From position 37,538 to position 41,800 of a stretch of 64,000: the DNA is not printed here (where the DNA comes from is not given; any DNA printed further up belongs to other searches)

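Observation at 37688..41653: Candidate novel STAND-type immune/signalling protein: SIR2-like, P-loop NTPase, HEAT repeats, PQQ beta-propeller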

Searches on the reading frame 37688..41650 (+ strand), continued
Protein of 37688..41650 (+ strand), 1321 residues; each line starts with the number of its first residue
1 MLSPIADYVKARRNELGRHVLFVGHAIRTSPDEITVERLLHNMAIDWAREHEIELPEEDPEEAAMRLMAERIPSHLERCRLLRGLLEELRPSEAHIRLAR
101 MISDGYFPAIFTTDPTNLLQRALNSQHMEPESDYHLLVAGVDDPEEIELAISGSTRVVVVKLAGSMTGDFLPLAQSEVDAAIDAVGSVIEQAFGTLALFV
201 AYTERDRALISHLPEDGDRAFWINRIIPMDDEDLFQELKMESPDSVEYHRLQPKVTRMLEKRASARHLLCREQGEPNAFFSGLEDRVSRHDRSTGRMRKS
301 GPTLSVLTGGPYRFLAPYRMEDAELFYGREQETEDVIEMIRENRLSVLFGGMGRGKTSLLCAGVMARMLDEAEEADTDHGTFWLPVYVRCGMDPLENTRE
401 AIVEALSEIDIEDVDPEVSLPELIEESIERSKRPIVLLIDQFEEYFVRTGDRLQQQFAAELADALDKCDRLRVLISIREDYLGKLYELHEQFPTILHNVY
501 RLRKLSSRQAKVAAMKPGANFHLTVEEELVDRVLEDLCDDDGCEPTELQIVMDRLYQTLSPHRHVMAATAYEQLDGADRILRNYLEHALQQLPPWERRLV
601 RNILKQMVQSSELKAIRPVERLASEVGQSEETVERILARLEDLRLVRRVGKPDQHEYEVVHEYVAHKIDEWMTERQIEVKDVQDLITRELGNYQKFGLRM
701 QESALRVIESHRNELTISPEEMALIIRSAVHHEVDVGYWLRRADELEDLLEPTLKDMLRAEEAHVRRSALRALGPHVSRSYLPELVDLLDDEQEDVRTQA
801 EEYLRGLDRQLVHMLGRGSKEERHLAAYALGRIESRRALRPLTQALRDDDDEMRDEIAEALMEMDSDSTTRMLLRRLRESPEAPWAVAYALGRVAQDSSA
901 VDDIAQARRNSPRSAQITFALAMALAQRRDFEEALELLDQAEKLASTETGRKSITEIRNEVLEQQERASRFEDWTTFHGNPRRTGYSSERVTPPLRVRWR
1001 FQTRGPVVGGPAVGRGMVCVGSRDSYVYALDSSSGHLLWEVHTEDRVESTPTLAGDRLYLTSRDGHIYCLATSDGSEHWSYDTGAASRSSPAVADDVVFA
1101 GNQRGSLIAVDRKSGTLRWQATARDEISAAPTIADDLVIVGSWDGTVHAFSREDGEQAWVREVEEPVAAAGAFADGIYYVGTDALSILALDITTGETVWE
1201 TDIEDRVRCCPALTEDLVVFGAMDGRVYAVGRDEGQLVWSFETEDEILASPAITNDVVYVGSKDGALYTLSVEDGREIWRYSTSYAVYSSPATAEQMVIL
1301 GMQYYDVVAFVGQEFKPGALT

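Call 39: find_related_loci(query=A3, collection=genome_contigs, flank=6000)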
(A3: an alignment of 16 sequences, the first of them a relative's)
Query A3 (1321 aa) in genome_contigs; peptide patterns used: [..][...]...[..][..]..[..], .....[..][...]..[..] (x = any residue, [..] = any of these).
599 stretches matched a pattern (row limit reached: there are more); 502 encode a relative of the query (tblastn E <= 1e-3); the best 80 are kept; 80 distinct loci.
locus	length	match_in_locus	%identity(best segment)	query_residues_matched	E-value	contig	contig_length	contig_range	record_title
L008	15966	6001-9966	74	1-1321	0e+0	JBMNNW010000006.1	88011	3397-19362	MAG: Armatimonadota bacterium isolate SBF912SR3HQ0005 scaffold_291_c1, whole genome shotgun sequence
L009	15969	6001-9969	72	1-1321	0e+0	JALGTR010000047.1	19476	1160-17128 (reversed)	MAG: Candidatus Zipacnadia bacterium isolate Meg22_1012_Bin_267 Meg22_1012_Bin_267_scaffold_7531, whole genome shotgun s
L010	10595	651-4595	58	1-1317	0e+0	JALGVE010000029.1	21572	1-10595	MAG: Candidatus Zipacnadia bacterium isolate Meg22_810_Bin_154_2_2 Meg22_810_Bin_154_2_2_scaffold_6296, whole genome sho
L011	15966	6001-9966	73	1-1321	0e+0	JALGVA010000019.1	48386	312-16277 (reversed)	MAG: Candidatus Zipacnadia bacterium isolate Meg22_1618_Bin_20 Meg22_1618_Bin_20_scaffold_653, whole genome shotgun sequ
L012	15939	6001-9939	43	1-1314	0e+0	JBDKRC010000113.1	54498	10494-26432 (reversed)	MAG: Armatimonadia bacterium isolate 5_bin.152 c_000000722159, whole genome shotgun sequence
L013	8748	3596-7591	41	1-1310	0e+0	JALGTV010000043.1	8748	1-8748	MAG: Candidatus Zipacnadia bacterium isolate Meg22_1012_Bin_287 Meg22_1012_Bin_287_scaffold_29233, whole genome shotgun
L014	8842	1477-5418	42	1-1313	0e+0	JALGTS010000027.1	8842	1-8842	MAG: Candidatus Zipacnadia bacterium isolate Meg22_1012_Bin_272 Meg22_1012_Bin_272_scaffold_27269, whole genome shotgun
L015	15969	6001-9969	42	1-1310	0e+0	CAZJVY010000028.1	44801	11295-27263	MAG TPA_asm: uncultured Armatimonadia bacterium isolate SRP098346_co1_313 genome assembly, contig: NODE_420_length_44801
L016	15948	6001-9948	41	1-1314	0e+0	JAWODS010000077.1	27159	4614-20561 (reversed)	MAG: Armatimonadota bacterium isolate BLK5-2.bin.37 k191_1460848, whole genome shotgun sequence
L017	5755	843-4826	41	1-1321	0e+0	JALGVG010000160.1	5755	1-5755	MAG: Candidatus Zipacnadia bacterium isolate Meg22_810_Bin_187 Meg22_810_Bin_187_scaffold_50875, whole genome shotgun se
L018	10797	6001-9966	41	1-1321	0e+0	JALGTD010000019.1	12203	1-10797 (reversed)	MAG: Candidatus Zipacnadia bacterium isolate Meg19_1012_Bin_454 Meg19_1012_Bin_454_scaffold_16718, whole genome shotgun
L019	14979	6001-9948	41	1-1310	0e+0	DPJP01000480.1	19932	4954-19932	MAG TPA_asm: Armatimonadetes bacterium isolate UBA11051 contig_1845, whole genome shotgun sequence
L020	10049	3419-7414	40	1-1310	0e+0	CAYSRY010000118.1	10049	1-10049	MAG TPA_asm: uncultured Armatimonadia bacterium isolate SRP192927_co3_32 genome assembly, contig: NODE_17253_length_1004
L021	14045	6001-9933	41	1-1310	0e+0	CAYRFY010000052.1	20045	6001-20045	MAG TPA_asm: uncultured Armatimonadia bacterium isolate binchicken_co39_10 genome assembly, contig: NODE_6576_length_200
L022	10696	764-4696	40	1-1312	0e+0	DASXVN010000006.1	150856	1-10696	MAG TPA_asm: Armatimonadota bacterium isolate SMAG_U4746 k141_387451, whole genome shotgun sequence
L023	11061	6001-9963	43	1-1314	0e+0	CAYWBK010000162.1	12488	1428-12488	MAG TPA_asm: uncultured Armatimonadia bacterium isolate binchicken_co3_96 genome assembly, contig: NODE_16379_length_124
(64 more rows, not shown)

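Call 79: search_dna_similar(query=window:37688-41650:+, collection=plasmids, mode=protein, max_rows=8)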
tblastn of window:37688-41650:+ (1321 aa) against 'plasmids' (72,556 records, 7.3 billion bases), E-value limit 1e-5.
Records with a match: 269; places in all: 623; records where one place covers at least 80% of the query: 0.
Best place of each record, by identity: <60% 269.
By first word of the organism name: Streptomyces 81; Haloferax 11; Natrinema 11; Nostoc 10; Pseudoalteromonas 9; Haloarcula 8; Halomicrobium 6; Halorussus 6; Halobaculum 6; Haladaptatus 5; and 67 more.
By predicted mobility (MOB-suite, as given by PLSDB): non-mobilizable 213; mobilizable 40; conjugative 16.
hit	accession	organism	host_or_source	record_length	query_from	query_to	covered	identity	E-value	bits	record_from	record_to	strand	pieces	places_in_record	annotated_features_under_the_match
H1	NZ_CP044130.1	Halomicrobium sp. LC1Hm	-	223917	973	1314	26%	34.9%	3e-48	197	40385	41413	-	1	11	serine/threonine-protein kinase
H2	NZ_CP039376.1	Halomicrobium mukohataei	-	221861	973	1314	26%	33.4%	1e-42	179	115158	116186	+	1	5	PQQ-binding-like beta-propeller repeat protein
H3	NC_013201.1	Halomicrobium mukohataei DSM 12286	-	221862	973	1314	26%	33.4%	1e-42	179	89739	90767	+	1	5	PQQ-binding-like beta-propeller repeat protein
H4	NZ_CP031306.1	Natronorubrum bangense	Cell culture,The Bange salt-alkaline ...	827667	896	1270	28%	30.4%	3e-32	145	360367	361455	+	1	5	PQQ-binding-like beta-propeller repeat protein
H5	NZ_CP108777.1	Embleya sp. NBC_00896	-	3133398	979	1310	25%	34.1%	7e-36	157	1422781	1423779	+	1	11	none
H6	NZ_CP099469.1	Streptomyces phaeoluteigriseus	mixed culture,soil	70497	853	1301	34%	25.1%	4e-18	99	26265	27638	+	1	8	serine/threonine-protein kinase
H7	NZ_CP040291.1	Nostoc sp. C057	Phaeoceros,pure culture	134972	310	728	32%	26.7%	2e-26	126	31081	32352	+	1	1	DUF2610 domain-containing protein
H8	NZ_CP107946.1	Streptomyces sp. NBC_00390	-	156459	999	1301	23%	36.8%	4e-37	161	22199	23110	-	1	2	PQQ-binding-like beta-propeller repeat protein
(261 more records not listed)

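Call 80: search_dna_similar(query=window:37688-41650:+, collection=phages, mode=protein, max_rows=8)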
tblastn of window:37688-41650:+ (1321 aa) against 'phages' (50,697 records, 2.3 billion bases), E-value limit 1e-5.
Records with a match: 12; places in all: 24; records where one place covers at least 80% of the query: 0.
Best place of each record, by identity: <60% 12.
By first word of the organism name: Bacteriophage 6; Klebsiella 2; Acinetobacter 2; Levilactobacillus 1; Wolbachia 1.
By host as written in the record: - 8; Levilactobacillus brevis KACC 11433 1; Klebsiella pneumoniae ST512-KPC3 1; Klebsiella pneumoniae ST11-OXA245 1; Wolbachia sp. wRi_AMD 1.
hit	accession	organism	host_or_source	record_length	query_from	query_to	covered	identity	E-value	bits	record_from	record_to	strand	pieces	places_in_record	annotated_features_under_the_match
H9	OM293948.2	Levilactobacillus phage ENFP1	Levilactobacillus brevis KACC 11433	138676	968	1271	23%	27.7%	3e-10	71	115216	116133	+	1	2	hypothetical protein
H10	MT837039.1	Bacteriophage sp.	human fecal samples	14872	1033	1320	22%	25.2%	3e-12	78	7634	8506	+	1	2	record has no annotation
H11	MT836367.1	Bacteriophage sp.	human fecal samples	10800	986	1290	23%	22.6%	2e-16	92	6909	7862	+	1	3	record has no annotation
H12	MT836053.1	Bacteriophage sp.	human fecal samples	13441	1028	1290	20%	24.9%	3e-18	97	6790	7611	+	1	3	record has no annotation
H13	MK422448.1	Klebsiella phage ST512-KPC3phi13.3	Klebsiella pneumoniae ST512-KPC3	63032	1020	1271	19%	25.7%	6e-12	77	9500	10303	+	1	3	outer membrane beta-barrel assembly protein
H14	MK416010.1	Klebsiella phage ST11-OXA245phi3.2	Klebsiella pneumoniae ST11-OXA245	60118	1020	1271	19%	25.4%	7e-12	77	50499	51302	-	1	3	outer membrane beta-barrel assembly protein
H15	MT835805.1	Bacteriophage sp.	human fecal samples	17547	983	1216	18%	27.0%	2e-15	88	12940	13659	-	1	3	record has no annotation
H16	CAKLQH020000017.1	Acinetobacter phage MD-2021a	not known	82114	1019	1267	19%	22.8%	1e-7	63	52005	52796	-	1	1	yfgL: putative dehydrogenase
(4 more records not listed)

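Call 81: find_related_loci(query=A3, collection=viral_contigs, flank=3000)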
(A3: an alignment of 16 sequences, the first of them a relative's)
Query A3 (1321 aa) in viral_contigs; peptide patterns used: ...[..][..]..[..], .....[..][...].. (x = any residue, [..] = any of these).
16 stretches matched a pattern, but none encodes a relative of the query by tblastn (E <= 1e-3).
